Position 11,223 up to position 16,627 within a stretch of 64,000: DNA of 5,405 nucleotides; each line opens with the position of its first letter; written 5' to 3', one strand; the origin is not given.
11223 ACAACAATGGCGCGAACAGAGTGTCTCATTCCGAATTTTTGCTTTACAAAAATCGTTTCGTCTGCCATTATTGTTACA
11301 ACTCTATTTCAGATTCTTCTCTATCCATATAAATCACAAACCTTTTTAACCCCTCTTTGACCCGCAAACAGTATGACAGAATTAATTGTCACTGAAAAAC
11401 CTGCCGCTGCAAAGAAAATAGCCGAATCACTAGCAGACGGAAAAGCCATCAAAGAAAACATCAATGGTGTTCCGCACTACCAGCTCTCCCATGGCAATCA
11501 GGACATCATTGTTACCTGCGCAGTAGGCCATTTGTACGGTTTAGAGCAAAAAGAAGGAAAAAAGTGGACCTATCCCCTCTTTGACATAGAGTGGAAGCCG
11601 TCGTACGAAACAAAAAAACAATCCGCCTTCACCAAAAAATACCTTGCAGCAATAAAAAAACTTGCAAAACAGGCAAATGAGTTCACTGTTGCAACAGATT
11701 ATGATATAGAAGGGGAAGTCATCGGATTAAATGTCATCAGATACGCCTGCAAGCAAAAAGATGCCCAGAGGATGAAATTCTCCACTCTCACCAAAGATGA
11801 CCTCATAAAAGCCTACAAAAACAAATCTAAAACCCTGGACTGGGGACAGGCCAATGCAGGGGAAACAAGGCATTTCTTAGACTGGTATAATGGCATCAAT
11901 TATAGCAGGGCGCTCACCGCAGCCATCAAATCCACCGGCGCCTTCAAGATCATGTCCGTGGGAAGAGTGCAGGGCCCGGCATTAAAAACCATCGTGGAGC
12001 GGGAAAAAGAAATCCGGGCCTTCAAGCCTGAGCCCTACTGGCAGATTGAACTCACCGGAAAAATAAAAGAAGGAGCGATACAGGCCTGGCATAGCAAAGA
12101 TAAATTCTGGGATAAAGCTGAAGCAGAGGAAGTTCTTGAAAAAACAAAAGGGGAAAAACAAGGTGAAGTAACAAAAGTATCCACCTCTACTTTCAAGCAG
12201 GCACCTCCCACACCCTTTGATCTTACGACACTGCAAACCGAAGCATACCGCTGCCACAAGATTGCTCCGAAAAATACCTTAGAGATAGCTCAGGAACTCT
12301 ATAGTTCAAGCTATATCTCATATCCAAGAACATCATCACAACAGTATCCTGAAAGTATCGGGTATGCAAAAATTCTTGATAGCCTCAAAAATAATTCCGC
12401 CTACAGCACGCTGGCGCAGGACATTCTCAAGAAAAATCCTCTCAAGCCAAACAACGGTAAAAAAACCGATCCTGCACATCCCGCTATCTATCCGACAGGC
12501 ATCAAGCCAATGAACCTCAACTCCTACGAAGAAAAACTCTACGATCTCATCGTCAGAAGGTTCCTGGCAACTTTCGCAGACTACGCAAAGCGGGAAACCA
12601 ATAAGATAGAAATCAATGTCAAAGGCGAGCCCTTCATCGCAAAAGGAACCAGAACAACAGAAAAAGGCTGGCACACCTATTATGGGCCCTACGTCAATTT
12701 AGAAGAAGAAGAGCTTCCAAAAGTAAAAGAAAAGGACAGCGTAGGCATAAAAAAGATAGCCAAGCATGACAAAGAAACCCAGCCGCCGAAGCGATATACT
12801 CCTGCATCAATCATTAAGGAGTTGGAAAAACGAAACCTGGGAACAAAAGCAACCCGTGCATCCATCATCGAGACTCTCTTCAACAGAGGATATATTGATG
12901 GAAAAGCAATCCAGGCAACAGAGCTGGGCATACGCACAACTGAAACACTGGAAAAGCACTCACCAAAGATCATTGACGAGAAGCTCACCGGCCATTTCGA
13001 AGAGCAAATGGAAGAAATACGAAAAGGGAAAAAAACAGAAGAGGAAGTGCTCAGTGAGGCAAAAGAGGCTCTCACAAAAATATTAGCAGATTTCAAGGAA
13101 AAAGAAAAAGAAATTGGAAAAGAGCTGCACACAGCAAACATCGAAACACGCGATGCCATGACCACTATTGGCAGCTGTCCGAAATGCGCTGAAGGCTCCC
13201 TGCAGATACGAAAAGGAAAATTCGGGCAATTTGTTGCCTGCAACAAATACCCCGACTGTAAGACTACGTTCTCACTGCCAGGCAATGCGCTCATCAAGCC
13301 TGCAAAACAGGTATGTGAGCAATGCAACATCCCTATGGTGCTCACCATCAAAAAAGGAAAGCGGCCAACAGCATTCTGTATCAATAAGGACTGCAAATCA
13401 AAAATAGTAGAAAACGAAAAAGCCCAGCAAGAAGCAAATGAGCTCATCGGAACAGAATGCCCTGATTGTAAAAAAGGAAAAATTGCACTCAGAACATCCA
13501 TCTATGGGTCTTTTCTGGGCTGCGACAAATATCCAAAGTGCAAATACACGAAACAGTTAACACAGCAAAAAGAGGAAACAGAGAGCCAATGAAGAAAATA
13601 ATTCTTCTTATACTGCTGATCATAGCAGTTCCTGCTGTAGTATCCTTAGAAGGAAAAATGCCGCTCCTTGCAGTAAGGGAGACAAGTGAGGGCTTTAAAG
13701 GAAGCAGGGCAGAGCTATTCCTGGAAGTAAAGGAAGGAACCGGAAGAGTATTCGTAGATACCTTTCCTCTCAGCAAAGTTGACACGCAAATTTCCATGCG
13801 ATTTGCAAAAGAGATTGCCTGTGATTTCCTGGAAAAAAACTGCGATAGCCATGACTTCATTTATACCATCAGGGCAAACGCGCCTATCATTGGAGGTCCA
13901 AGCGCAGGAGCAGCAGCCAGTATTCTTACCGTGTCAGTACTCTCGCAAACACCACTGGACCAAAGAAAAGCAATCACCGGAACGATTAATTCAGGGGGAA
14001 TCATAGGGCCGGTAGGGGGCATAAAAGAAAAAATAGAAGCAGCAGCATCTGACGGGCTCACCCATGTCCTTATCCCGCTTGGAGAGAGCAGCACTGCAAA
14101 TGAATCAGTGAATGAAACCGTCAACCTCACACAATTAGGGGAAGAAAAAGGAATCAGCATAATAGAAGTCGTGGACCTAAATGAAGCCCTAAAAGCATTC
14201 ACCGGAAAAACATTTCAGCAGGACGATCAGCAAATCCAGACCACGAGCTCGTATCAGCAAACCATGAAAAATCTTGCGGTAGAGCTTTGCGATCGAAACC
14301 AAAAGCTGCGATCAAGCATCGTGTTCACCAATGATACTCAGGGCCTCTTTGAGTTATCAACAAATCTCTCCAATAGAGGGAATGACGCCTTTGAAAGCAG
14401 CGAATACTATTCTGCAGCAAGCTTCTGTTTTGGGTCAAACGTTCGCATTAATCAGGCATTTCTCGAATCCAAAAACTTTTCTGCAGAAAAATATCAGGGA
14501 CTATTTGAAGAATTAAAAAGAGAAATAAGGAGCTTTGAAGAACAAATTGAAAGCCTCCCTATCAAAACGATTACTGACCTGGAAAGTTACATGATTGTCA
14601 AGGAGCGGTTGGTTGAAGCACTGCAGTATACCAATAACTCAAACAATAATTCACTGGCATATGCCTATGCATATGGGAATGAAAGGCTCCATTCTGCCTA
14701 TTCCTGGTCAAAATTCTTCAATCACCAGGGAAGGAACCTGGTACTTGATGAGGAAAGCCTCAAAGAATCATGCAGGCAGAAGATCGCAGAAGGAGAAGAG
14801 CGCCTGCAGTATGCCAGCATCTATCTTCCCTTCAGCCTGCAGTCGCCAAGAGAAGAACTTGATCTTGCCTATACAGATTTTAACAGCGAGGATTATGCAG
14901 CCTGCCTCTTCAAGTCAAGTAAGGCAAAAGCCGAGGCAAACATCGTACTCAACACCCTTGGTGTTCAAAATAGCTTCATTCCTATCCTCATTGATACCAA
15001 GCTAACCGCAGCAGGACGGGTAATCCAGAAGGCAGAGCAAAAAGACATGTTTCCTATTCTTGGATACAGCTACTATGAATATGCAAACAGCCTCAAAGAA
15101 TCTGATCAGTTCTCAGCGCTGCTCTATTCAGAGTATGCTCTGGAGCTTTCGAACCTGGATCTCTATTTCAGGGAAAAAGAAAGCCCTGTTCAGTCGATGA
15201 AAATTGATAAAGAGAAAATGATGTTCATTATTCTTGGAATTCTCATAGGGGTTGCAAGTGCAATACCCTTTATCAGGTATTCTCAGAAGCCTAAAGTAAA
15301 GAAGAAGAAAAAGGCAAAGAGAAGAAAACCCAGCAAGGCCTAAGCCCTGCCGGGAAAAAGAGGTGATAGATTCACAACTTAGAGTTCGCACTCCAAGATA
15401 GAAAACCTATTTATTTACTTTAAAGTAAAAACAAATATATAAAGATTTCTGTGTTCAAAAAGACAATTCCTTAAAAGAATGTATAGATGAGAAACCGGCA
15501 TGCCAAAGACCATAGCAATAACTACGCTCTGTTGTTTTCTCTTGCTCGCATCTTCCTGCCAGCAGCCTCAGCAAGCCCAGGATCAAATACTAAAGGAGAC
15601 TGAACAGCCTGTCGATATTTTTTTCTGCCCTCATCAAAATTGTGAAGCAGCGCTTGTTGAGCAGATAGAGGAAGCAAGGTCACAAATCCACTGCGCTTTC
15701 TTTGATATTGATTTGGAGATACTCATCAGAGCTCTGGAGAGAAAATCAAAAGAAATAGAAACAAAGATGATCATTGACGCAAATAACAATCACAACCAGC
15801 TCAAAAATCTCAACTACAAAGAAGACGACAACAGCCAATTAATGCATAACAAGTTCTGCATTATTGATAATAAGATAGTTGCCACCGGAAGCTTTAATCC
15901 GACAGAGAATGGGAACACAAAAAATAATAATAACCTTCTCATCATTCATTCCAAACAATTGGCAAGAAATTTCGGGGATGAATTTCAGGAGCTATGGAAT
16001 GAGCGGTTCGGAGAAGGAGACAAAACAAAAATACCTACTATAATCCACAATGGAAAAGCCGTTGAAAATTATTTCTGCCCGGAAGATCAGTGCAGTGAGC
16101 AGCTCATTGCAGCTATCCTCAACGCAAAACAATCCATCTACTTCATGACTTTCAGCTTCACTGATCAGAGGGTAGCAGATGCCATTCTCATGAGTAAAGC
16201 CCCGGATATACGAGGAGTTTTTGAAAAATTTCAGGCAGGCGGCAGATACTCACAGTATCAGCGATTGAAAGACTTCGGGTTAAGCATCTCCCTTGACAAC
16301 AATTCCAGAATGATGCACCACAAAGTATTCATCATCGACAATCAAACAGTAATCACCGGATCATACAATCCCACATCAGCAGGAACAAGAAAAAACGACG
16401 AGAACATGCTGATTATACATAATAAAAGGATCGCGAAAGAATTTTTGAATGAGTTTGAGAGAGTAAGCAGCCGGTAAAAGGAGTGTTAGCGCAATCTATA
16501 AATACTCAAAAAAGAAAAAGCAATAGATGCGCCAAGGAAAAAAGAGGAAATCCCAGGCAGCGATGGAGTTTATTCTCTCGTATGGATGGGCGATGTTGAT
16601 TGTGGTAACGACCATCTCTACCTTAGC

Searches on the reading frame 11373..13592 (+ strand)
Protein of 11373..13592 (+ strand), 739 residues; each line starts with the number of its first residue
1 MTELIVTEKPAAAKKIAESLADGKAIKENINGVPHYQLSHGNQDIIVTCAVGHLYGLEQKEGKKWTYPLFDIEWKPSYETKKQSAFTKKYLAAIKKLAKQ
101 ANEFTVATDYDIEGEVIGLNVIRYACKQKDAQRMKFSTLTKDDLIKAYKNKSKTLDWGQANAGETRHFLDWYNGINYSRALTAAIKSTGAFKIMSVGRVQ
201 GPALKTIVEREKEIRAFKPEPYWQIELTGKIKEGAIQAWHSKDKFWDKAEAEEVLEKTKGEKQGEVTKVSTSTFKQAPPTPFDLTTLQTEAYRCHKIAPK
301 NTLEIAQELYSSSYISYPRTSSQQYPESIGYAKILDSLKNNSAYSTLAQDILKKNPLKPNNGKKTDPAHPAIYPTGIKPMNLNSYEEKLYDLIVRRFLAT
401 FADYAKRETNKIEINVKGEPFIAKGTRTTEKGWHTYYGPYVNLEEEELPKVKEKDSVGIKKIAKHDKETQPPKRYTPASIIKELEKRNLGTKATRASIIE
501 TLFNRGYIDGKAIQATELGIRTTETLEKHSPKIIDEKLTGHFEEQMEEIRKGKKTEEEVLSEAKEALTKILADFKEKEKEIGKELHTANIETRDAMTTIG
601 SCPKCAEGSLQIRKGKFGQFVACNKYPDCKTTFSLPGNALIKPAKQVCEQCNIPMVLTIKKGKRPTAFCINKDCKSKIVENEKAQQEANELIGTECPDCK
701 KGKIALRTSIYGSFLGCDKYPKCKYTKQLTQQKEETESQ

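Call 8: search_protein_families(library=pfam, proteins=[window:11373-13592:+])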
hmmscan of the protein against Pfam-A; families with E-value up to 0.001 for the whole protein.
window:11373-13592:+ (739 aa): 3 families
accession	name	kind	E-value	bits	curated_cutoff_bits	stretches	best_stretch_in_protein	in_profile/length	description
PF01131.25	Topoisom_bac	-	4.9e-123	411.6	35.1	1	156-560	3-410/411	DNA topoisomerase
PF01396.24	Zn_ribbon_Top1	-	7.6e-25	86.9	32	2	600-636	2-37/39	Topoisomerase DNA binding C4 zinc finger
PF01751.28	Toprim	-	1.4e-12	48.1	23.1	1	3-137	1-94/96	Toprim domain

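Call 40: find_homologous_proteins(query=window:11373-13592:+, max_evalue=1e-80)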
Query window:11373-13592:+ (739 aa): 7984 proteins with E <= 1e-80 among 8000 candidates; the best 120 are listed.
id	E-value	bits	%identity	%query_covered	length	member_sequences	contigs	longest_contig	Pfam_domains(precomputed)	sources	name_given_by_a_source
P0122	0.0e+0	1672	100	100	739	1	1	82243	PF01396.25,PF01131.26,PF01751.29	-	-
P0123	0.0e+0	1258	74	99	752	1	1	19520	PF01396.25,PF01131.26,PF01751.29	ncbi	-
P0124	0.0e+0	1219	72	99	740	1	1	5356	PF01396.25,PF01131.26,PF01751.29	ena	-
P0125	0.0e+0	1218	72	99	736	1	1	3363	PF01396.25,PF01131.26,PF01751.29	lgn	-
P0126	0.0e+0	1211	71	100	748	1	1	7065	PF01396.25,PF01131.26,PF01751.29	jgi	jgi:DNA topoisomerase-1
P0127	0.0e+0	1207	72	99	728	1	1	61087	PF01396.25,PF01131.26,PF01751.29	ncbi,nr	ncbi:DNA topoisomerase I [Candidatus Woesearchaeota archaeon]|nr:DNA topoisomerase I [Candidatus Woe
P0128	0.0e+0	1186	69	99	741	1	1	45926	PF01396.25,PF01131.26,PF01751.29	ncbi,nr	ncbi:DNA topoisomerase I [Candidatus Woesearchaeota archaeon]|nr:DNA topoisomerase I [Candidatus Woe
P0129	0.0e+0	1185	70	100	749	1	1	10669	PF01396.25,PF01131.26,PF01751.29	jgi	jgi:DNA topoisomerase-1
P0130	0.0e+0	1154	69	99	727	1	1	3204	PF01396.25,PF01131.26,PF01751.29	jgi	-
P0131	0.0e+0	1144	67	99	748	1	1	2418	PF01396.25,PF01131.26,PF01751.29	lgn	-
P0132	0.0e+0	1143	68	99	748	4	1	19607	PF01396.25,PF01131.26,PF01751.29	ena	-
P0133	0.0e+0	1142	68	99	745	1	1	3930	PF01396.25,PF01131.26,PF01751.29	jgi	-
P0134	0.0e+0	1138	67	99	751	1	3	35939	PF01396.25,PF01131.26,PF01751.29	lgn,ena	-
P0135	0.0e+0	1137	67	99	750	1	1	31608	PF01396.25,PF01131.26,PF01751.29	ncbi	-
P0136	0.0e+0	1137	67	100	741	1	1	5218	PF01396.25,PF01131.26,PF01751.29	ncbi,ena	-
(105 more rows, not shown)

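Call 42: find_encoding_contigs(protein=P0123, flank=10000, max_places=3)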
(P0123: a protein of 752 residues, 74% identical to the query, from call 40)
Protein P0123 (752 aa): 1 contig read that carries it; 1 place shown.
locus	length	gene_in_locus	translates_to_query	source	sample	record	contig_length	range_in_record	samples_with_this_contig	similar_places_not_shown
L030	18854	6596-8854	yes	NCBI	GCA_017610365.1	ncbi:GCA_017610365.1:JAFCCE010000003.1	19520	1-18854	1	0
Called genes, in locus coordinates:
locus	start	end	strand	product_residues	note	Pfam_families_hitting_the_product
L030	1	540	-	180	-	?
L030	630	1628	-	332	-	PF00294:PfkB, PF08543:Phos_pyr_kin (weak)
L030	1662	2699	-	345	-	PF09376:NurA (weak)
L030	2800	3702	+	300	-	PF02445:NadA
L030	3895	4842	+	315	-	PF02749:QRPTase_N, PF01729:QRPTase_C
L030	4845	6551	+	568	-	PF00890:FAD_binding_2, PF07992:Pyr_redox_2 (faint), PF02910:Succ_DH_flav_C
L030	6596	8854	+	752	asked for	PF01751:Toprim, PF01131:Topoisom_bac, PF01396:Zn_ribbon_Top1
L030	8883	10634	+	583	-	PF05362:Lon_C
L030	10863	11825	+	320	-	PF13091:PLDc_2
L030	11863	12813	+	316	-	PF03706:LPG_synthase_TM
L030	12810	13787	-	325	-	PF07611:DUF1574 (weak)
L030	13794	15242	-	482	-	PF03062:MBOAT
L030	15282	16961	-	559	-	-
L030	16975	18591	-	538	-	-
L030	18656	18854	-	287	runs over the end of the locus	?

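Call 43: find_encoding_contigs(protein=P0127, flank=10000, max_places=3)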
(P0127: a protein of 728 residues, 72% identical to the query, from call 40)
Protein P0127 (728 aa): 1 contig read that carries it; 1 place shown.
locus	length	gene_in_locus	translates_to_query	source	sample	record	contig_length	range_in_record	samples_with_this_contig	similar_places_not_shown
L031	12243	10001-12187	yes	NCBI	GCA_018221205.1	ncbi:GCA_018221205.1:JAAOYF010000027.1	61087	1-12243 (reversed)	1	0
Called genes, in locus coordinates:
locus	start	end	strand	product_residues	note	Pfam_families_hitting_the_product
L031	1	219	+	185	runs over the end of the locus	-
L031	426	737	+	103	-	-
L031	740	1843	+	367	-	-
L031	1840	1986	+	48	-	-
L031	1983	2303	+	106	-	PF03413:PepSY (faint)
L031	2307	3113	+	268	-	PF01944:SpoIIM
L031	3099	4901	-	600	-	PF06202:GDE_C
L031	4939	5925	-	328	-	PF00294:PfkB, PF08543:Phos_pyr_kin (weak)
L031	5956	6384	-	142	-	-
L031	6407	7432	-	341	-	PF09376:NurA (weak)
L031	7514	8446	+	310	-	PF02749:QRPTase_N, PF01729:QRPTase_C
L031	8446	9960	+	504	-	PF00890:FAD_binding_2, PF07992:Pyr_redox_2 (faint), PF02910:Succ_DH_flav_C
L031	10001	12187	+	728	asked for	PF01751:Toprim, PF01131:Topoisom_bac, PF01396:Zn_ribbon_Top1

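Call 52: find_encoding_contigs(protein=P0128, flank=10000, max_places=2)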
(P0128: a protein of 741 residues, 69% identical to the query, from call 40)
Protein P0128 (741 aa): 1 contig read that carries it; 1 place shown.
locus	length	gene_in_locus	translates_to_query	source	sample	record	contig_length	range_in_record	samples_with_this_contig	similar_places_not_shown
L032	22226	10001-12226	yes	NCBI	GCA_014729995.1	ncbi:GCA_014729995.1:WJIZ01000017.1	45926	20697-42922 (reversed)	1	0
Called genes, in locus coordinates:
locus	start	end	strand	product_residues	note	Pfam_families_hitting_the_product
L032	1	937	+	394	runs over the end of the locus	-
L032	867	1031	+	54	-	-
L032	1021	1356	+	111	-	-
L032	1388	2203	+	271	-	PF01944:SpoIIM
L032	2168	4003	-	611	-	PF06202:GDE_C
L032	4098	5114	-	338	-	PF00294:PfkB, PF08543:Phos_pyr_kin (weak)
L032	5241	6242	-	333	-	PF09376:NurA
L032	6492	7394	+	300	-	PF02445:NadA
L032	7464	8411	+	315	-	PF02749:QRPTase_N, PF01729:QRPTase_C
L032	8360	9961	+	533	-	PF00890:FAD_binding_2, PF01266:DAO (weak), PF07992:Pyr_redox_2 (faint), PF02910:Succ_DH_flav_C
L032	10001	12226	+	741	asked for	PF01751:Toprim, PF01131:Topoisom_bac, PF01396:Zn_ribbon_Top1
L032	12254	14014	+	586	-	PF05362:Lon_C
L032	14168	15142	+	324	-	PF07894:SACK1 (faint), PF13091:PLDc_2, PF00614:PLDc (faint), PF13091:PLDc_2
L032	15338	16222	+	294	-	PF00294:PfkB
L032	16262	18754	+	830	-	-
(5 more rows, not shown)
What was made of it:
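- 3.1 kb of non-coding DNA is retained in a lineage whose other loci are tightly packed (calls 42, 43, 52).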

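Call 53: find_encoding_contigs(protein=P0129, flank=10000, max_places=2)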
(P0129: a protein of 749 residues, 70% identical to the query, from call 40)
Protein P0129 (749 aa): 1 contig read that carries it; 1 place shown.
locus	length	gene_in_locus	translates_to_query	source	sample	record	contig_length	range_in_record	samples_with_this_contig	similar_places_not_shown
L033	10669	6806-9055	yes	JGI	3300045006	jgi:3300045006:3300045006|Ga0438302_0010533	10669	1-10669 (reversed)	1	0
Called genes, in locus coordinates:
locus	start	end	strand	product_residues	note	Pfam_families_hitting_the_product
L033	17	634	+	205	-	PF00890:FAD_binding_2, PF07992:Pyr_redox_2 (faint), PF02910:Succ_DH_flav_C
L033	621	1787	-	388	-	PF01053:Cys_Met_Meta_PP, PF00155:Aminotran_1_2 (weak)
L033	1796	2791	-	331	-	PF04055:Radical_SAM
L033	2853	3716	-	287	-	-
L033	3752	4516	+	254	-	PF01978:TrmB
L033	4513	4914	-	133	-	-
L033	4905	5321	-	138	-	-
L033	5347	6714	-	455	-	PF02310:B12-binding (weak), PF04055:Radical_SAM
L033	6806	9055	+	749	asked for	PF01751:Toprim, PF01131:Topoisom_bac, PF01396:Zn_ribbon_Top1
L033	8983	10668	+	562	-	?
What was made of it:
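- The insert is lineage-specific, and the nadB-topA junction is an insertion hotspot (calls 42, 43, 52, 53).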

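Call 54: find_encoding_contigs(protein=P0126, flank=10000, max_places=2)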
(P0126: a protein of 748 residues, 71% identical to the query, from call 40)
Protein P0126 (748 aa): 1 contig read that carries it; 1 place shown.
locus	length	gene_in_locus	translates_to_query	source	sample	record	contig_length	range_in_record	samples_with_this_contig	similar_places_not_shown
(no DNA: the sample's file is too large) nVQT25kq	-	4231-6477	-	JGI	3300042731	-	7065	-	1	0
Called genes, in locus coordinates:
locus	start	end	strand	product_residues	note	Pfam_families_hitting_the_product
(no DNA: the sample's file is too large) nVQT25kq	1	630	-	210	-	?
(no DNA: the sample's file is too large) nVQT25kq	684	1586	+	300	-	PF02445:NadA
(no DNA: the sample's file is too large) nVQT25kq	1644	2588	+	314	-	PF02749:QRPTase_N, PF01729:QRPTase_C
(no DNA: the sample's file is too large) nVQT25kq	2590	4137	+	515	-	PF00890:FAD_binding_2, PF01266:DAO (faint), PF07992:Pyr_redox_2 (faint)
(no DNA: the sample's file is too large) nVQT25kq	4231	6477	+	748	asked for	PF01751:Toprim, PF01131:Topoisom_bac, PF01396:Zn_ribbon_Top1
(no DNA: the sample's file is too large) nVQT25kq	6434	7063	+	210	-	?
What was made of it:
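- The island is an insertion relative to four syntenic relatives (calls 42, 43, 52, 54).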

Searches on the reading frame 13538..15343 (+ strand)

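Call 8: search_protein_families(library=pfam, proteins=[window:13538-15343:+])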
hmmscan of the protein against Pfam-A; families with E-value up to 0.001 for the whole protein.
window:13538-15343:+ (601 aa): 1 family
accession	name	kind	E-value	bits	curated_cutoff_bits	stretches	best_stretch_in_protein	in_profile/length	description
PF05362.19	Lon_C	-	4.7e-11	43.1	21.1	1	119-187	108-176/205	Lon protease (S16) C-terminal proteolytic domain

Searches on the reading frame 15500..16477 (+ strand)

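Call 8: search_protein_families(library=pfam, proteins=[window:15500-16477:+])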
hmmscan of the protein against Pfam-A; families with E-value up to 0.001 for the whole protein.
window:15500-16477:+ (325 aa): 4 families
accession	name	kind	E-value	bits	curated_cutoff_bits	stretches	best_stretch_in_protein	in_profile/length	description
PF13091.12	PLDc_2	-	1.1e-39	135.7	27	2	202-321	1-130/132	PLD-like domain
PF00614.28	PLDc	-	3.6e-06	27.2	21.9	0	115-133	5-23/28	Phospholipase D Active site motif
PF07894.18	SACK1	-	5.1e-06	26.7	21.4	0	115-167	219-270/274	Scaffolding anchor of CK1 domain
PF08869.16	XisI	-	0.00089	20.1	25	0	79-127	21-69/110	XisI protein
